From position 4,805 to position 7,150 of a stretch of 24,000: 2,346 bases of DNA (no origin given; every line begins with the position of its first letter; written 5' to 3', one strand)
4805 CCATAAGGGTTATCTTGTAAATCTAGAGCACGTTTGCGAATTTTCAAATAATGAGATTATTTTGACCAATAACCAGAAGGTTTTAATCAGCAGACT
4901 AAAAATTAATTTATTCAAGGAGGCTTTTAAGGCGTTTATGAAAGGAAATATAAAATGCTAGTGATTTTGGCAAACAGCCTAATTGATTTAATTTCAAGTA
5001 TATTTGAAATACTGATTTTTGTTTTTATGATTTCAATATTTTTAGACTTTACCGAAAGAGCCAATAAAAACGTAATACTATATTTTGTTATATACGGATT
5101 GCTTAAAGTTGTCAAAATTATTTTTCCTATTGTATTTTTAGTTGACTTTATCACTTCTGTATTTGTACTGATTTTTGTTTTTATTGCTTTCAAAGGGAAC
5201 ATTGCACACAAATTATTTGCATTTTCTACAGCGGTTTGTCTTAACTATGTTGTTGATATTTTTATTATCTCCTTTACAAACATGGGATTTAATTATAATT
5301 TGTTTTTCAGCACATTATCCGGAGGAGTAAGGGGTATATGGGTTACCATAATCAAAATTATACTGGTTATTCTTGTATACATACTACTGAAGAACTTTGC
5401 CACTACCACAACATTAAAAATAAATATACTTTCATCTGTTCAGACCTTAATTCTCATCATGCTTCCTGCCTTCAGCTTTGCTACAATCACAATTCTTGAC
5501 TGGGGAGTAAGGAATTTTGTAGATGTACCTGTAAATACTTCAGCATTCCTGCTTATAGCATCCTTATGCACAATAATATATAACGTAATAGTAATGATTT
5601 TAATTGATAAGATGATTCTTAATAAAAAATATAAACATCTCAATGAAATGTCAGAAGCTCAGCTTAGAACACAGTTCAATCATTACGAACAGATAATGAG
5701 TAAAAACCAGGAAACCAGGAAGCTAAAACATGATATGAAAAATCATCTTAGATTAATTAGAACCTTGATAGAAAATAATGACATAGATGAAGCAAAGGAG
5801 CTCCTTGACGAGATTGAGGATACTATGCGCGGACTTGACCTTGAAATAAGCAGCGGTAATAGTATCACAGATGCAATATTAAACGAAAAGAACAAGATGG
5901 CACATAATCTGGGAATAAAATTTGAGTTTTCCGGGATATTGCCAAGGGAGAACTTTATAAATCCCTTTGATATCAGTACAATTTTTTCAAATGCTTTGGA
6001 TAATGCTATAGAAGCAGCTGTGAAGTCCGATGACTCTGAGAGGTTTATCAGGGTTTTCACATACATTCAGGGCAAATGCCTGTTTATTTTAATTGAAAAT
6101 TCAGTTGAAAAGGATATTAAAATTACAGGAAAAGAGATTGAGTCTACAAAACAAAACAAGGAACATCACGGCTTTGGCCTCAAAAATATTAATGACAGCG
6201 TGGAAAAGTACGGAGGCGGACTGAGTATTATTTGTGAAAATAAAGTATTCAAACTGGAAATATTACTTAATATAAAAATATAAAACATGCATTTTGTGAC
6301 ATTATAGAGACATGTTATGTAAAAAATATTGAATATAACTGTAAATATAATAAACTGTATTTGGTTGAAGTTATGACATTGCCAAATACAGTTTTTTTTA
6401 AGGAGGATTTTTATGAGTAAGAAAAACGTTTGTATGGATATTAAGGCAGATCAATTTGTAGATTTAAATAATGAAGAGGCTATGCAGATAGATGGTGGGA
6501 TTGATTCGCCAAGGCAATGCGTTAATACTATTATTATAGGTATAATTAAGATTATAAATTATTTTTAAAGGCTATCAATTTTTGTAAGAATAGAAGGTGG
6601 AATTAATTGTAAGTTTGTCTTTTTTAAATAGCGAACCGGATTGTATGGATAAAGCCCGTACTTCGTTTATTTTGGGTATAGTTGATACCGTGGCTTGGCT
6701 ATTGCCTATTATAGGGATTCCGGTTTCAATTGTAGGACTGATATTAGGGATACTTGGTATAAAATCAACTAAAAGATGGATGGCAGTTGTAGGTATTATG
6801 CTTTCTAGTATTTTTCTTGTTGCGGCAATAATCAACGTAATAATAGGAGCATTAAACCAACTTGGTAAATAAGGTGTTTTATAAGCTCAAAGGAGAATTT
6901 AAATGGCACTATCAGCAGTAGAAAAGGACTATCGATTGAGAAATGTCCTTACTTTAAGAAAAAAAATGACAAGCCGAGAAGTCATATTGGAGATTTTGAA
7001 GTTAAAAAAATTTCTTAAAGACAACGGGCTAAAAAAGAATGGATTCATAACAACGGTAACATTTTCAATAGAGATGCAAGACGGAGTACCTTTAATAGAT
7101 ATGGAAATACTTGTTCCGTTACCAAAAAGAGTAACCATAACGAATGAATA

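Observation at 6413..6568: Unlisted 51-aa double-glycine-leader peptide directly downstream of the LytTR/AgrC-like pair: candidate autoinducing pheromone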

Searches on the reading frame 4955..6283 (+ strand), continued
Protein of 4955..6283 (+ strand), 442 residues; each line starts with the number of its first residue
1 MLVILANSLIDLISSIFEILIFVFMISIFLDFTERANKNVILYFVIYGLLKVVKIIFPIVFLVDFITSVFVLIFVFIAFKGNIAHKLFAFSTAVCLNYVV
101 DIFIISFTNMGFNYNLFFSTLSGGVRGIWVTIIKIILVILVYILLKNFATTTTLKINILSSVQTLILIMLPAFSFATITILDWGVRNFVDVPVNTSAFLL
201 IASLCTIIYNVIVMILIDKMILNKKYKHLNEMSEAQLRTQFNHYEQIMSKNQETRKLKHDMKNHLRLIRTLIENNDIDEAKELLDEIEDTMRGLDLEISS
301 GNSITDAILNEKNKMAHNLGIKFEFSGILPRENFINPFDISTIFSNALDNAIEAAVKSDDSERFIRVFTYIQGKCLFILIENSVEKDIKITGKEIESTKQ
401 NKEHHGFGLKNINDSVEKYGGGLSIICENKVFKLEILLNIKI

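Call 26: find_related_loci(query=A1, collection=genome_contigs, flank=10000)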
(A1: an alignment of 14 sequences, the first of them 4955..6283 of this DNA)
Query A1 (442 aa) in genome_contigs; peptide patterns used: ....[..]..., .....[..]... (x = any residue, [..] = any of these).
161 stretches matched a pattern; 132 encode a relative of the query (tblastn E <= 1e-3); the best 80 are kept; 79 distinct loci.
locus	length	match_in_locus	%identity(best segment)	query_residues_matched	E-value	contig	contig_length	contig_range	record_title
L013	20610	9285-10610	93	1-442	0e+0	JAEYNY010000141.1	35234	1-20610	MAG: Bacillota bacterium isolate OH_CBB_131 k127_1620828, whole genome shotgun sequence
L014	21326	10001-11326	93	1-442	0e+0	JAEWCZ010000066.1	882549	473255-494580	MAG: Bacillota bacterium isolate OH_PBB_78 k127_1451207, whole genome shotgun sequence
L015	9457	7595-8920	93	1-442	0e+0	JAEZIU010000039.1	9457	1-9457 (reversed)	MAG: Bacillota bacterium isolate OH_CDB_200 k127_770963, whole genome shotgun sequence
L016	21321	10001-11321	95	1-442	0e+0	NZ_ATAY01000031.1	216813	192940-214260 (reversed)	Ruminiclostridium papyrosolvens C7 contig00038, whole genome shotgun sequence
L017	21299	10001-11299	51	8-440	2e-143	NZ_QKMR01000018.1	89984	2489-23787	Ruminiclostridium sufflavum DSM 19573 Ga0056032_scaffold00018.18, whole genome shotgun sequence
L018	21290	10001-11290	57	11-442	1e-147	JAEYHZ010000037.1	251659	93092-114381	MAG: Bacillota bacterium isolate OH_HFB_338 k127_1175498, whole genome shotgun sequence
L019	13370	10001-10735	36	198-438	4e-40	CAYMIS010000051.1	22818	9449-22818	MAG TPA_asm: uncultured Roseburia sp. isolate SRP350583_co1_33 genome assembly, contig: NODE_3836_length_22818_cov_19.63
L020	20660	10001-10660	38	226-441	1e-38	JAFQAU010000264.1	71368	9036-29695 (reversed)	MAG: Lachnospiraceae bacterium isolate RGIG1650 Goat_Cecum-1__c683889, whole genome shotgun sequence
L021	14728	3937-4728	33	198-438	3e-38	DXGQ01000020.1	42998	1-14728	MAG TPA_asm: Candidatus Anaerobutyricum avicola isolate ChiSxjej6B18-9268 ChiSxjej6B18M5__C55297_L42998_SAMN08009924, wh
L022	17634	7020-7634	35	226-430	8e-38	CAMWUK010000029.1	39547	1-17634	MAG TPA_asm: uncultured Clostridiaceae bacterium isolate SRR14411333_bin.4_metawrap_v1.3_MAG genome assembly, contig: NO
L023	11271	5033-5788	35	193-442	1e-37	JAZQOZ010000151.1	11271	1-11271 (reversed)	MAG: Oscillospiraceae bacterium isolate T1900045242_TH20190012.MAGScoT_cleanbin_000001 SGB_5541_k141_3245092, whole geno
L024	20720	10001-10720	34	198-438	1e-37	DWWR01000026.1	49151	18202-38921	MAG TPA_asm: Candidatus Anaerobutyricum faecale isolate CHK182-24705 CHK182__C60296_L49151_SAMEA5754826, whole genome sh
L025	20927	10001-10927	32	128-438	9e-37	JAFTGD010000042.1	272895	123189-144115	MAG: Oscillospiraceae bacterium isolate RGIG3788 Roe_deer_Abomasum-5__c1519, whole genome shotgun sequence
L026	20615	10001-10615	35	226-430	2e-36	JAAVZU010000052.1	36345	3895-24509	MAG: Lachnospiraceae bacterium isolate ABMPRH_325_0 k141_708308, whole genome shotgun sequence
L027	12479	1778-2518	34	198-438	5e-36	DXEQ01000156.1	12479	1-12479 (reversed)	MAG TPA_asm: Candidatus Anaerobutyricum stercoripullorum isolate ChiSxjej3B15-1167 ChiSxjej3B15M5__C229260_L12479_SAMN08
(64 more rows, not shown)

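Call 47: search_protein_families(library=ncbifam, proteins=[window:4955-6283:+], max_evalue=0.1)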
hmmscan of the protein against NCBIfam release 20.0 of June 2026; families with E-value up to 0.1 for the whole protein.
window:4955-6283:+ (442 aa): 4 families
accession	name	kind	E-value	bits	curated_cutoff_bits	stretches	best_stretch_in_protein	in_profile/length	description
NF011627.0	PRK15053.1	equivalog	4.3e-08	32.2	656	1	236-425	324-523/552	sensor histidine kinase DpiB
TIGR02938.1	nifL_nitrog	equivalog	0.0065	15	242.45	1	341-424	389-477/494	nitrogen fixation negative regulator NifL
NF001300.0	PRK00247.1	equivalog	0.01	15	375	1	165-263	223-312/429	membrane protein insertase YidC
NF052443.1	SensHisKinMctS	equivalog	0.032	12.6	700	1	383-438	390-446/457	two-component system sensor histidine kinase MctS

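Call 48: find_encoding_contigs(protein=P0013, flank=10000, max_places=2)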
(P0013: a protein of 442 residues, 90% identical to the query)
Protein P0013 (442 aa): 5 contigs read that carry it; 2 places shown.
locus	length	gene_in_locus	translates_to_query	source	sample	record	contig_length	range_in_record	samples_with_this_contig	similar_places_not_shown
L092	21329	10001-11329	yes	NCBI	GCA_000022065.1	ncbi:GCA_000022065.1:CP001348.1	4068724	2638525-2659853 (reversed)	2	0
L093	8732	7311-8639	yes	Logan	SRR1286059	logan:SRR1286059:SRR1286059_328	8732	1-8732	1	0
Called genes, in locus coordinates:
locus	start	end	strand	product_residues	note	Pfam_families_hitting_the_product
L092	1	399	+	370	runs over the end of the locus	PF04389:Peptidase_M28, PF01546:Peptidase_M20, PF05343:Peptidase_M42, PF07687:M20_dimer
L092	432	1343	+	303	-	PF09924:LPG_synthase_C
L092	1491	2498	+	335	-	PF00044:Gp_dh_N, PF02800:Gp_dh_C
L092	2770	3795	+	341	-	-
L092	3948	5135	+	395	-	PF12242:Eno-Rase_NADH_b, PF12241:Enoyl_reductase, PF07055:Eno-Rase_FAD_bd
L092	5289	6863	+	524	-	PF01087:GalP_UDP_transf, PF02744:GalP_UDP_tr_C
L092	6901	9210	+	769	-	PF07517:SecA_DEAD, PF00270:DEAD (weak), PF00271:Helicase_C (faint), PF01043:SecA_PP_bind, PF21090:P-loop_SecA, PF07516:SecA_SW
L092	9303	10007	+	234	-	PF00072:Response_reg, PF04397:LytTR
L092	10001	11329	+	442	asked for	PF14501:HATPase_c_5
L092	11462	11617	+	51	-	-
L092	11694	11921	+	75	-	-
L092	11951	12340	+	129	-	-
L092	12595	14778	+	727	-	PF03412:Peptidase_C39, PF00664:ABC_membrane, PF00005:ABC_tran, PF02463:SMC_N (weak)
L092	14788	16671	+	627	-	PF25887:HB_LcnD, PF25940:LcnD_C (faint), PF26002:Beta-barrel_AprE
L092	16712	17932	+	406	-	-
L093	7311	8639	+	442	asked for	PF14501:HATPase_c_5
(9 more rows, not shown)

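Call 56: search_solved_structures(query=window:4955-6283:+, max_evalue=0.001)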
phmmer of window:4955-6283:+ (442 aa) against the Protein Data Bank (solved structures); distinct sequences matched with E-value up to 0.001: 1.
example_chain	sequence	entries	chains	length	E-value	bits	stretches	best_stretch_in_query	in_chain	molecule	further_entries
6e52_A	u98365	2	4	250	0.00072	21.7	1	225-435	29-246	Staphylococcus aureus AgrC histidine kinase module fused to Saccharomyces cerevisiae GCN4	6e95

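Call 65: find_encoding_contigs(protein=P0016, flank=3000, max_places=1)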
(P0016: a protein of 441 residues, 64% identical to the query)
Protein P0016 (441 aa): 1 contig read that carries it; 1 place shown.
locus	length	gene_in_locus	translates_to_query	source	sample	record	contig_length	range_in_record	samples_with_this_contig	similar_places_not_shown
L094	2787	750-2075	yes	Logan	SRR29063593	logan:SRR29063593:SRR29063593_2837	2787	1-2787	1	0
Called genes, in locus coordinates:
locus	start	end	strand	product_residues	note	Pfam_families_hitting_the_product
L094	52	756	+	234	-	PF00072:Response_reg, PF04397:LytTR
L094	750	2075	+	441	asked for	PF14501:HATPase_c_5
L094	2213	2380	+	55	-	-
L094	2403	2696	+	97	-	-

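Call 66: find_encoding_contigs(protein=P0020, flank=10000, max_places=1)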
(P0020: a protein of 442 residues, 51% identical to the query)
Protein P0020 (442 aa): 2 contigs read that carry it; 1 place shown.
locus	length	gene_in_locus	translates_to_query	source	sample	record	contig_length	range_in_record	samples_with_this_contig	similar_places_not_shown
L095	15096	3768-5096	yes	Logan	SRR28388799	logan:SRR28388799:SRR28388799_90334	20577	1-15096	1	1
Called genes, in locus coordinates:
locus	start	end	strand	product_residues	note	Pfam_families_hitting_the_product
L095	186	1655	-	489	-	PF04055:Radical_SAM, PF13353:Fer4_12, PF13186:SPASM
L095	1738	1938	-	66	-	-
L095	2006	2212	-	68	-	-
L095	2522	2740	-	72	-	-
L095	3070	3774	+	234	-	PF00072:Response_reg, PF04397:LytTR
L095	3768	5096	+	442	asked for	PF02518:HATPase_c (weak), PF14501:HATPase_c_5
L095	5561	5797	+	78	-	-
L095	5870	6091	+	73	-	-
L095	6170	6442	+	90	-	-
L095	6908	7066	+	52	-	-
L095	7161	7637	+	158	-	-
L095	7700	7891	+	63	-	-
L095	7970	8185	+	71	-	-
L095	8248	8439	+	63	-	-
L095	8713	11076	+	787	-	PF03412:Peptidase_C39, PF00664:ABC_membrane, PF02463:SMC_N (weak), PF00005:ABC_tran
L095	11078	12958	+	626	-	PF25917:BSH_RND (faint), PF25887:HB_LcnD, PF26002:Beta-barrel_AprE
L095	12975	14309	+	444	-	-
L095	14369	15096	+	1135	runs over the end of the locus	PF00675:Peptidase_M16 (weak), PF05193:Peptidase_M16_C, PF08367:M16C_assoc, PF22516:PreP_C, PF00395:SLH (weak)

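Call 67: find_encoding_contigs(protein=P0023, flank=10000, max_places=1)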
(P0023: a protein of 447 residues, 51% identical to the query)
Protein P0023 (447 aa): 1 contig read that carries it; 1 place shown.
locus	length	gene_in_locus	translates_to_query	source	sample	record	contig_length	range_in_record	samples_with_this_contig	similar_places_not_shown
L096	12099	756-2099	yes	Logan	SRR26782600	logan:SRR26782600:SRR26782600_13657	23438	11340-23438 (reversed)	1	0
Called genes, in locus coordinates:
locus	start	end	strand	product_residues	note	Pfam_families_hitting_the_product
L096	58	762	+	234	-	PF00072:Response_reg, PF04397:LytTR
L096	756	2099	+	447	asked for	PF14501:HATPase_c_5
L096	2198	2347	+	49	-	-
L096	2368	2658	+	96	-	-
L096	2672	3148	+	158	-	-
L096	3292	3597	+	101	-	-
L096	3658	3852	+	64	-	-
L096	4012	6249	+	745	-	PF03412:Peptidase_C39, PF00664:ABC_membrane, PF00005:ABC_tran, PF02463:SMC_N (faint)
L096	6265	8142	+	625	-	PF25887:HB_LcnD, PF26002:Beta-barrel_AprE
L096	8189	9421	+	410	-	-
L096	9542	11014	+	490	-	PF04187:Cofac_haem_bdg (faint), PF01963:TraB_PrgY_gumN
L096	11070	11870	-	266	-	PF02311:AraC_binding, PF00165:HTH_AraC (weak), PF12833:HTH_18, PF00165:HTH_AraC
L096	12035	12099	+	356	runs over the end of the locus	PF01408:GFO_IDH_MocA, PF03447:NAD_binding_3 (weak), PF22725:GFO_IDH_MocA_C3, PF02894:GFO_IDH_MocA_C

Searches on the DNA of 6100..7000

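Call 77: search_rna_families(source=window, start=6100, end=7000, threshold=evalue, max_evalue=1)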
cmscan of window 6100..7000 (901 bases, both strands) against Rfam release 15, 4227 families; matches with E-value up to 1: 0.
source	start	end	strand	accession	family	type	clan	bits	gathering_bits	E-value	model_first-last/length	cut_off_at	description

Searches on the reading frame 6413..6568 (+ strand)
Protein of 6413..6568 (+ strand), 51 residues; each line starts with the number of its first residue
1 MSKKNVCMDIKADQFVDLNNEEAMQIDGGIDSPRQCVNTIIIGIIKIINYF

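Call 6: search_protein_families(library=pfam, proteins=[window:6413-6568:+], max_evalue=0.01)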
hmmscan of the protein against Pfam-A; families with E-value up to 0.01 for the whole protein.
window:6413-6568:+ (51 aa): 0 families

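Call 8: find_homologous_proteins(query=window:6413-6565:+, max_evalue=10)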
Query seq(51 aa) (51 aa): 9 proteins with E <= 10 among 9 candidates.
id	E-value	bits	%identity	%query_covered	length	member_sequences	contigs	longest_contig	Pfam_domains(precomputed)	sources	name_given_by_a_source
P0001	1.4e-25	104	98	100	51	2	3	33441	-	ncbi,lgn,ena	-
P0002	5.1e-22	93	86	100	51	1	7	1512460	-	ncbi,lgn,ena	-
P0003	5.6e-21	90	84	100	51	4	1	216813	-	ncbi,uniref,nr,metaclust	ncbi:hypothetical protein [Ruminiclostridium papyrosolvens]|uniref:Uncharacterized protein n=1 Tax=R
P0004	2.9e-20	88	84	100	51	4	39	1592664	-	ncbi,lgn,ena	-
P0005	3.5e-20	87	84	100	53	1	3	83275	-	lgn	-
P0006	6.7e-20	86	82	100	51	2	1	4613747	-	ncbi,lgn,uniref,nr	ncbi:hypothetical protein [Clostridium sp. BNL1100]|uniref:hypothetical protein n=1 Tax=Clostridium 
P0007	1.7e-19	85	84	100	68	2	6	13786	-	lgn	-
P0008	1.8e-19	85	82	100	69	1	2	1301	-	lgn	-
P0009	1.7e-8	51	85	65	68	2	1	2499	-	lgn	-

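Call 41: find_homologous_proteins(query=A3, max_evalue=10)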
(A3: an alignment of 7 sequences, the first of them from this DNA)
Query A3 (7 sequences) (51 aa, profile of the alignment): 17 proteins with E <= 10 among 77 candidates.
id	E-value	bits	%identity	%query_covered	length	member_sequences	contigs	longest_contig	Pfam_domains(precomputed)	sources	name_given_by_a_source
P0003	1.8e-23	100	84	100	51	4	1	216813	-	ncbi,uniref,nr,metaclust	ncbi:hypothetical protein [Ruminiclostridium papyrosolvens]|uniref:Uncharacterized protein n=1 Tax=R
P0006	3.9e-23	99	82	100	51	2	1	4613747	-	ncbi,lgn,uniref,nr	ncbi:hypothetical protein [Clostridium sp. BNL1100]|uniref:hypothetical protein n=1 Tax=Clostridium 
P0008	4.8e-23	98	82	100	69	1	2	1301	-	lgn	-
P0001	1.2e-22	97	98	100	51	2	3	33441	-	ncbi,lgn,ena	-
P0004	1.9e-22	96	84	100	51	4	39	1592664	-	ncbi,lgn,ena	-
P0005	3.9e-22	95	84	100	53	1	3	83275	-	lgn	-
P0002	2.3e-21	93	86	100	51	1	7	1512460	-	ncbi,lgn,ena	-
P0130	2.7e-21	93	50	100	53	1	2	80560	-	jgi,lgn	jgi:hypothetical protein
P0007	8.2e-21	91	84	100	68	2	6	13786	-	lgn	-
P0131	1.9e-20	90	54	100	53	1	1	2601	-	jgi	jgi:hypothetical protein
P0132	8.2e-20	88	37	100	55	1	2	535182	-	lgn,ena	-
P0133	3.6e-14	70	-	-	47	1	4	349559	-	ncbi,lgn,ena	-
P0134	4.9e-11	60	33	59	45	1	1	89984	-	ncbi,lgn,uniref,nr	ncbi:hypothetical protein LY28_02844 [Ruminiclostridium sufflavum DSM 19573]|uniref:Uncharacterized 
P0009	4.1e-10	57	85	65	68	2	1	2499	-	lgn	-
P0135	1.2e-9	56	-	-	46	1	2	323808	-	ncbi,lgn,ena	-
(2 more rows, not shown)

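Call 47: search_protein_families(library=ncbifam, proteins=[window:6413-6568:+], max_evalue=0.1)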
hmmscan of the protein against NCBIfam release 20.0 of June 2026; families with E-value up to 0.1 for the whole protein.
window:6413-6568:+ (51 aa): 0 families

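Call 78: search_protein_representatives(alignment_id=A6)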
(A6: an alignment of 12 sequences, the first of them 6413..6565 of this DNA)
Query: 12 sequences, 51 profile positions. Proteins with E-value up to 0.001 (for the whole library): 12; up to 1e-10: 9; up to 1e-30: 0. The best 12 are listed.
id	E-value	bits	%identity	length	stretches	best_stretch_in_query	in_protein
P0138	5.3e-30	119.0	-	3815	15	14-39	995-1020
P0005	1.0e-24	102.1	-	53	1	1-51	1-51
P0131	4.1e-21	90.5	-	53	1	1-51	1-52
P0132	1.4e-18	82.4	-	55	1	1-51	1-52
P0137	4.6e-15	71.1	-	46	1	1-49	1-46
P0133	4.7e-14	67.9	-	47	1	1-49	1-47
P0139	1.8e-13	66.1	-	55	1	1-51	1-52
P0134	1.4e-11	60.0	-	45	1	10-51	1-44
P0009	1.7e-11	59.7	-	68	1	1-32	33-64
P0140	4.1e-10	55.3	-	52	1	1-51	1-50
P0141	7.7e-08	48.0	-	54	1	1-45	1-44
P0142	7.3e-06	41.7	-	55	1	1-51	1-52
